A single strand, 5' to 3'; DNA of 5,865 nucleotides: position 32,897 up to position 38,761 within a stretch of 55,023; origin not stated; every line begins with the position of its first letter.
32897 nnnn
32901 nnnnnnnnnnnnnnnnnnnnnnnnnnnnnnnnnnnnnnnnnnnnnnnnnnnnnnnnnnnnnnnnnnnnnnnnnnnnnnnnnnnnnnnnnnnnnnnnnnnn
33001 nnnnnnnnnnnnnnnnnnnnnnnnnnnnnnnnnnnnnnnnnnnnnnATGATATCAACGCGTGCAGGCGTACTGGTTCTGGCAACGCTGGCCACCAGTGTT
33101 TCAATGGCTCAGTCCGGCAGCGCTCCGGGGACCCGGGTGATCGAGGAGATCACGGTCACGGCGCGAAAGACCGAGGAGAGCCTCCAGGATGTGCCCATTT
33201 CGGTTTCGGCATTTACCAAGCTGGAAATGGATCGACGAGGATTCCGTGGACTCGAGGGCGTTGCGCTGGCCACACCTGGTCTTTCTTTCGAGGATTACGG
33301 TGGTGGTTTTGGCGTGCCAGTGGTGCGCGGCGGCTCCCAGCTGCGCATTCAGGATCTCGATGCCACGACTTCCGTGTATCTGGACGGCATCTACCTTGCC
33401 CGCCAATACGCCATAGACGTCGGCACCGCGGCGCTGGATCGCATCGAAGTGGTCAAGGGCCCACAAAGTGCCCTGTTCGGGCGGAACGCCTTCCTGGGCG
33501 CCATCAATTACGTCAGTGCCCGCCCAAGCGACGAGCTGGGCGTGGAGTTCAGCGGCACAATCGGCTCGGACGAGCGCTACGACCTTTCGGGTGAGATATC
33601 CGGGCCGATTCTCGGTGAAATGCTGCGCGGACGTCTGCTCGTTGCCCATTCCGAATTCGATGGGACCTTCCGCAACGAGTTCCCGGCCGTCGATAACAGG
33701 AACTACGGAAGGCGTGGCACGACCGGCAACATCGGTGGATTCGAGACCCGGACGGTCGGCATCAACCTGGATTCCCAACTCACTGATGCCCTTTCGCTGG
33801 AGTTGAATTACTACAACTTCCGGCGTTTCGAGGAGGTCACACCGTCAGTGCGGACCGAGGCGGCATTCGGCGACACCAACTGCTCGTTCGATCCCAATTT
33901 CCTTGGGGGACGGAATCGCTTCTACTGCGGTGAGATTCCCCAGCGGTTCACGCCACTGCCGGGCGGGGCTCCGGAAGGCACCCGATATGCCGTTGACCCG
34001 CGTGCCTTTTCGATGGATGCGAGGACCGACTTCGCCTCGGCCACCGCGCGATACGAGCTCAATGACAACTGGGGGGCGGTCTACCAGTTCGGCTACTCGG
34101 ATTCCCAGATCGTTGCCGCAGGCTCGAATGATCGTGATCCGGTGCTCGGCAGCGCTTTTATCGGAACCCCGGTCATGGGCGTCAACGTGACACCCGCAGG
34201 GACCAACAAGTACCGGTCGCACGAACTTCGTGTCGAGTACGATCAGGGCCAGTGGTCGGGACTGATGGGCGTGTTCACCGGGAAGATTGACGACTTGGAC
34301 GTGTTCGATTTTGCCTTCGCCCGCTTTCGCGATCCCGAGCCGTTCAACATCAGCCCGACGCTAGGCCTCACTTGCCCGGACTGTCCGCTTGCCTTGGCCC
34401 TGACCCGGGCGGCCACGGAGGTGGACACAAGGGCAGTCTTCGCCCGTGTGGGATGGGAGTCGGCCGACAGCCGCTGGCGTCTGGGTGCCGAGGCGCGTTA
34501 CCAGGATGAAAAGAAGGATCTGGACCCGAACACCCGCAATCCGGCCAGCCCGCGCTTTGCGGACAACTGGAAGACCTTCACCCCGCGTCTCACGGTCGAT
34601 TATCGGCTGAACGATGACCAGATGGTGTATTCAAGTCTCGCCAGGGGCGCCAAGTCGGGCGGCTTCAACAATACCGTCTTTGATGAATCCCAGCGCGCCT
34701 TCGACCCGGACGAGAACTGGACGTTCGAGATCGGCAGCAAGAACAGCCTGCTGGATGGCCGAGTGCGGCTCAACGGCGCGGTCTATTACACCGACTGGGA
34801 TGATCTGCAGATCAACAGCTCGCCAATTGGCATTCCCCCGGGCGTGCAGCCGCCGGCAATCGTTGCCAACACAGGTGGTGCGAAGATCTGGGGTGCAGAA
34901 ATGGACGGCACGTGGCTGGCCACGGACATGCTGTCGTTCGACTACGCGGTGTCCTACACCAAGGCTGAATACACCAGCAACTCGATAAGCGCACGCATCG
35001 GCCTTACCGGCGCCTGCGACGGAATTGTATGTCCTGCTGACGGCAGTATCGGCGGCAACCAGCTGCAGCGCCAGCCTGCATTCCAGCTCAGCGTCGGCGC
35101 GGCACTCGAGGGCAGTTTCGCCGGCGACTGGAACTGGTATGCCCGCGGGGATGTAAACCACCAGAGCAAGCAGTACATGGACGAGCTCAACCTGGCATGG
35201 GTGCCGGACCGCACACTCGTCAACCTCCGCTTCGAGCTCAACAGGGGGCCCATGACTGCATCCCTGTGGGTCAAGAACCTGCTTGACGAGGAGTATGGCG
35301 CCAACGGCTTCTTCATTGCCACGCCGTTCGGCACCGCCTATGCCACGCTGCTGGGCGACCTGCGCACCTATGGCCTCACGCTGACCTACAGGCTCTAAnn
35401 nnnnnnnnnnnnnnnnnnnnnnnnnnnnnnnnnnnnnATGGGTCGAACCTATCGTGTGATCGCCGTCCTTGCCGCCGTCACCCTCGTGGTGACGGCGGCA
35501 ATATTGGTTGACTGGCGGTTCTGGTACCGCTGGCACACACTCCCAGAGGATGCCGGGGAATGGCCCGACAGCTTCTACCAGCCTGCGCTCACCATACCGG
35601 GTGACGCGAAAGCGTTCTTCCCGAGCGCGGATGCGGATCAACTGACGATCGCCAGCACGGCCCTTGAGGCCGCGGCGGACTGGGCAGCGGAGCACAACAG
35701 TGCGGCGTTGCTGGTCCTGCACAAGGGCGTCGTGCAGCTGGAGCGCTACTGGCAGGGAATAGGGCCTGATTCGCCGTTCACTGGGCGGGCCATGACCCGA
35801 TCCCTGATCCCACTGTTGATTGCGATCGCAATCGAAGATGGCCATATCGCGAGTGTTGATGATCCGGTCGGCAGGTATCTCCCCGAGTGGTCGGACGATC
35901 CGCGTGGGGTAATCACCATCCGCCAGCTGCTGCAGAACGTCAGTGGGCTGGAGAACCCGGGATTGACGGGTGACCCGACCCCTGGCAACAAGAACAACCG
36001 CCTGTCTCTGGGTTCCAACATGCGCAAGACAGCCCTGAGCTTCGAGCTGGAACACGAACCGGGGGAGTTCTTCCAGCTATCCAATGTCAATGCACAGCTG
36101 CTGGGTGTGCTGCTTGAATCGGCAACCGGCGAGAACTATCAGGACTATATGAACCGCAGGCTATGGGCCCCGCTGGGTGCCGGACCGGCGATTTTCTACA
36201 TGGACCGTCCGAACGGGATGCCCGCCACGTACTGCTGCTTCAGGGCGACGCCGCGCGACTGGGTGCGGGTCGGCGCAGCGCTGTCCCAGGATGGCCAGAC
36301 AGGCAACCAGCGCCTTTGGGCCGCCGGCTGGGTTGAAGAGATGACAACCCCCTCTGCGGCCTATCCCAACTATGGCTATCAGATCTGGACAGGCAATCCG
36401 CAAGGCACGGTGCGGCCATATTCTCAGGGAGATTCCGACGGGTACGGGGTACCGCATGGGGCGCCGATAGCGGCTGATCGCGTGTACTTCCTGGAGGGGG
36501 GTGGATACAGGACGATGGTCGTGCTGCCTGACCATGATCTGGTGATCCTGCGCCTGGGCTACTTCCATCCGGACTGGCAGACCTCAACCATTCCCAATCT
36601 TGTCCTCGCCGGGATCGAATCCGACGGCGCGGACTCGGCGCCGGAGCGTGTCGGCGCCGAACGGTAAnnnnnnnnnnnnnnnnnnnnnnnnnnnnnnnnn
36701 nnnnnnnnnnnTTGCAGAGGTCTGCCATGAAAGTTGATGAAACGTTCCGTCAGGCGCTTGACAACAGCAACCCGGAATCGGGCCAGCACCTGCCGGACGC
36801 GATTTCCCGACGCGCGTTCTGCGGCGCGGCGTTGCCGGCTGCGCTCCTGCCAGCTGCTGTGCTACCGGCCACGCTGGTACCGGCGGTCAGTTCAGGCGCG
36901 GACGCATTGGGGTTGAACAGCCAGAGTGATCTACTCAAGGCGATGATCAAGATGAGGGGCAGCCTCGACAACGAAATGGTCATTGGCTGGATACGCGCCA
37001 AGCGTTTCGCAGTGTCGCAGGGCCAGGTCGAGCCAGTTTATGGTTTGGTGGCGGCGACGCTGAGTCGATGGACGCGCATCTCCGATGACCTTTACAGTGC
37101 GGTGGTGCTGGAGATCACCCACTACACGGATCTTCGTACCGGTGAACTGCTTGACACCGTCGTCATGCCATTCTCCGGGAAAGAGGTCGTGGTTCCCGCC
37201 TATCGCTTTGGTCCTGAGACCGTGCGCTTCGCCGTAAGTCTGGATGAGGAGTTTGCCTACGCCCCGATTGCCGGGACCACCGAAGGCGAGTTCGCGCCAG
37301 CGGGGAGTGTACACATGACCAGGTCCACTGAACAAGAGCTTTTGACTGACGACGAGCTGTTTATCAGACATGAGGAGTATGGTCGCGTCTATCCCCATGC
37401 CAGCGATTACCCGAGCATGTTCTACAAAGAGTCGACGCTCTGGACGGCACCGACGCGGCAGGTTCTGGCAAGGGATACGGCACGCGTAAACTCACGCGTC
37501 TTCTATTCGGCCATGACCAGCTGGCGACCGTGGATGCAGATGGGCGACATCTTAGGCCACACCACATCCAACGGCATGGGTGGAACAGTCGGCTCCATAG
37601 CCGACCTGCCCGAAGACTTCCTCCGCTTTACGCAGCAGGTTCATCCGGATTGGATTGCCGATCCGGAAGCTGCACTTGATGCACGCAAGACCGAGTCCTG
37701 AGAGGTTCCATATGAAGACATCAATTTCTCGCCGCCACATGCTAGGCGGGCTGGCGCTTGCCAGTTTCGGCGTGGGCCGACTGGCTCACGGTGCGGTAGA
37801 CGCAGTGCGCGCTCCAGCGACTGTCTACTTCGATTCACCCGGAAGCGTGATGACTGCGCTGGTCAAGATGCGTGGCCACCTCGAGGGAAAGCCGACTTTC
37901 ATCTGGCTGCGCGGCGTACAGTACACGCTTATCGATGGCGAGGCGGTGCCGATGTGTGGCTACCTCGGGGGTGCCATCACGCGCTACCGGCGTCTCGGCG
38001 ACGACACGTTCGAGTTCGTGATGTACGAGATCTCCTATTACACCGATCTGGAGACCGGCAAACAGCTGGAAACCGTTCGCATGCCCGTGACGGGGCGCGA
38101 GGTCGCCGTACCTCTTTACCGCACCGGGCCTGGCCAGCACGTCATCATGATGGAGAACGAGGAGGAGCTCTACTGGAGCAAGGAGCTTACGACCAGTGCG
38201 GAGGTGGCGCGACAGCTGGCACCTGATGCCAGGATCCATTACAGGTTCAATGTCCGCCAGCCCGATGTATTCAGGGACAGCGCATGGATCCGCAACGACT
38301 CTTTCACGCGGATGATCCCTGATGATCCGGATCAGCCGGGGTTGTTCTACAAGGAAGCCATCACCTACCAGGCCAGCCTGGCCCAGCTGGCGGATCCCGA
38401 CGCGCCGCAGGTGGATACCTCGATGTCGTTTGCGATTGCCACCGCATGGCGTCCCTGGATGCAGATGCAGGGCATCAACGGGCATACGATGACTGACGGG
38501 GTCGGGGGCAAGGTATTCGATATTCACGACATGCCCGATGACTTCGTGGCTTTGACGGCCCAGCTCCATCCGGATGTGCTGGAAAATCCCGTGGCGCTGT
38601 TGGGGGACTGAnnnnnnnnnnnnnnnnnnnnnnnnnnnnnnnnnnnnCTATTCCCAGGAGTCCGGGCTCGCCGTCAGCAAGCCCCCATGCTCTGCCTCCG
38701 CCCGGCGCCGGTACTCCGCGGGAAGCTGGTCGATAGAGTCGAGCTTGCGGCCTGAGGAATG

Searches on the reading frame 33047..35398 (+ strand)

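Call 6: search_protein_families(library=pfam, proteins=[window:33047-35398:+], max_evalue=0.0001)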
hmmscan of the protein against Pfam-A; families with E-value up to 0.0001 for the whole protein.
window:33047-35398:+ (783 aa): 2 families
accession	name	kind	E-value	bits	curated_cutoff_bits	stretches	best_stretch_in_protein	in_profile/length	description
PF00593.30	TonB_dep_Rec_b-barrel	-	1.2e-36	127.9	27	1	305-745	34-436/436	TonB dependent receptor-like, beta-barrel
PF07715.20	Plug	-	1.6e-15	58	23.9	1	46-151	2-106/107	TonB-dependent Receptor Plug Domain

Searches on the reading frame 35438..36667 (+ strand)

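Call 6: search_protein_families(library=pfam, proteins=[window:35438-36667:+], max_evalue=0.0001)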
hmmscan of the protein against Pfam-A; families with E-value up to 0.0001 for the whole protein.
window:35438-36667:+ (409 aa): 1 family
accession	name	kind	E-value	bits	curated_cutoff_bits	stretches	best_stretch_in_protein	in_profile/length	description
PF00144.29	Beta-lactamase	-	6.8e-27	94.9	27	1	84-371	12-305/329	Beta-lactamase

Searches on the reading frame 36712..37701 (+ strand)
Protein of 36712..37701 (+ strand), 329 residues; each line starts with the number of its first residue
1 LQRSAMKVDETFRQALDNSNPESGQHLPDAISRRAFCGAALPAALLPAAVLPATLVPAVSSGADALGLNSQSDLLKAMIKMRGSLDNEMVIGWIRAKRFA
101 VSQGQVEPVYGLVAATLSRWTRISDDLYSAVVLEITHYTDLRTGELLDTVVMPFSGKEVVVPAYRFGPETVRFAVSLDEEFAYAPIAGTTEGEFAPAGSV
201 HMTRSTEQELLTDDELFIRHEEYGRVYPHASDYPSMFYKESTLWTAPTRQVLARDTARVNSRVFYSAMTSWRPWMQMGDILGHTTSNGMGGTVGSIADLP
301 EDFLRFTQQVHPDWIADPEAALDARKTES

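Call 6: search_protein_families(library=pfam, proteins=[window:36712-37701:+], max_evalue=0.0001)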
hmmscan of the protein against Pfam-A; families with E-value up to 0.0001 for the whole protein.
window:36712-37701:+ (329 aa): 1 family
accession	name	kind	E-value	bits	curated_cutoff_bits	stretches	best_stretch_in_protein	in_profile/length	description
PF08894.16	DUF1838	-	4.5e-11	43.4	25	1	101-326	16-221/232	Protein of unknown function (DUF1838)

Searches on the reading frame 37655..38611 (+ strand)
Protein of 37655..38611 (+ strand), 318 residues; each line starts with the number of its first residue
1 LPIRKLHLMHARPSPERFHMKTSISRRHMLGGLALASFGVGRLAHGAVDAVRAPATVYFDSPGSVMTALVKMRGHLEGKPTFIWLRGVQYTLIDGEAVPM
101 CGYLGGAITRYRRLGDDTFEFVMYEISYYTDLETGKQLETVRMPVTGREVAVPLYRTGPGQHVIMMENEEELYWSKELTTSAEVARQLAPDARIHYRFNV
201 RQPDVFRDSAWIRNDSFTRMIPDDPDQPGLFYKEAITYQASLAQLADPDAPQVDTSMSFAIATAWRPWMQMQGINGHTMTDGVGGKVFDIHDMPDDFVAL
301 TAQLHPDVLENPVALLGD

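Call 6: search_protein_families(library=pfam, proteins=[window:37655-38611:+], max_evalue=0.0001)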
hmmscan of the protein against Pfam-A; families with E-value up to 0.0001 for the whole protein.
window:37655-38611:+ (318 aa): 1 family
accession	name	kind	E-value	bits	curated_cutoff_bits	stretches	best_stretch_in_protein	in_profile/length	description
PF08894.16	DUF1838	-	6.1e-14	52.8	25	1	79-307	2-208/232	Protein of unknown function (DUF1838)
